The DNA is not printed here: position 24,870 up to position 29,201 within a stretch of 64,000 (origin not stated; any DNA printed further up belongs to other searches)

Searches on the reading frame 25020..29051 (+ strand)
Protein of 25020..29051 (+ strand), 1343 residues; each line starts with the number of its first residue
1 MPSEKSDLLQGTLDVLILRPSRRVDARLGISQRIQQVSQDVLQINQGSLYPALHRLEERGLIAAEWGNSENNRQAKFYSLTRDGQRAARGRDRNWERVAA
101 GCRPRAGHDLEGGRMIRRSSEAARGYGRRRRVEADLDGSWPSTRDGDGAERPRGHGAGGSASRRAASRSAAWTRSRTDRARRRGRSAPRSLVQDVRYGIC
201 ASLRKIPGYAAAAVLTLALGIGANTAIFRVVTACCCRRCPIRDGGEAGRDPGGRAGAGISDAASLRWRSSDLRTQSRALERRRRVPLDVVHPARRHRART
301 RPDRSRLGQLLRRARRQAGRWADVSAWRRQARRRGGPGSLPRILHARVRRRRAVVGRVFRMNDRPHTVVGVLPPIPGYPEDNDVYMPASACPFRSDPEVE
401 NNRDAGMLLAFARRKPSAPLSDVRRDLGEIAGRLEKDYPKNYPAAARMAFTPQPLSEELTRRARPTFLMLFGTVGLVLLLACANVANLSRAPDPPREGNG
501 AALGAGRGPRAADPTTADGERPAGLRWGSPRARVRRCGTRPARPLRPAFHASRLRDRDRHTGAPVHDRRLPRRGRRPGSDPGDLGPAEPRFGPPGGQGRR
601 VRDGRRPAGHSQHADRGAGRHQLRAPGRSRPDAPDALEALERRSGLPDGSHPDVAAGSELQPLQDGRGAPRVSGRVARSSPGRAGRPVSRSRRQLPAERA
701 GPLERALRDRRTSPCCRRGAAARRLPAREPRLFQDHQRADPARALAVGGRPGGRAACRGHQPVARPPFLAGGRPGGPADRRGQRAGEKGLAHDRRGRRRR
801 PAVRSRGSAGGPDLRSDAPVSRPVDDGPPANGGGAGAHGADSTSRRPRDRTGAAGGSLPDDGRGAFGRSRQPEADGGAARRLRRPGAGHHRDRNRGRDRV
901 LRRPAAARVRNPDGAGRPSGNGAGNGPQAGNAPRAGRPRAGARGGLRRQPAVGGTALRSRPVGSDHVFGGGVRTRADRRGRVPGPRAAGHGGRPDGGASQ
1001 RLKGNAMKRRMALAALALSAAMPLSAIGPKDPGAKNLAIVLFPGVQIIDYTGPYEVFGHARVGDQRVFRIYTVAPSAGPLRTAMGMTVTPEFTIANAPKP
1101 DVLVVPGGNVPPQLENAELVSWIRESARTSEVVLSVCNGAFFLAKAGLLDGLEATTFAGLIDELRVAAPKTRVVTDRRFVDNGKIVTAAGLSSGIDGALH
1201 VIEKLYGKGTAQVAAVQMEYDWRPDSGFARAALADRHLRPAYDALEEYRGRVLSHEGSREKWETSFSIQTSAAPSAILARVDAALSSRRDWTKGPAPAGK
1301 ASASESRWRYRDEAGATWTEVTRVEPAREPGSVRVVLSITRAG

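Call 11: search_protein_families(library=pfam, proteins=[window:25020-29051:+])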
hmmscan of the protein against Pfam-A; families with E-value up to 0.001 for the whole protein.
window:25020-29051:+ (1343 aa): 3 families
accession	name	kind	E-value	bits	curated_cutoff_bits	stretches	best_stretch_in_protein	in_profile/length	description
PF01965.30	DJ-1_PfpI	-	8.7e-23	81.4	26.6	1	1037-1203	3-164/165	DJ-1/PfpI family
PF03551.20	PadR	-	6.1e-15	55.4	27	1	29-88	14-73/75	Transcriptional regulator PadR-like family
PF12704.14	MacB_PCD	-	1.1e-05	26.3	27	1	346-398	127-183/207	MacB-like periplasmic core domain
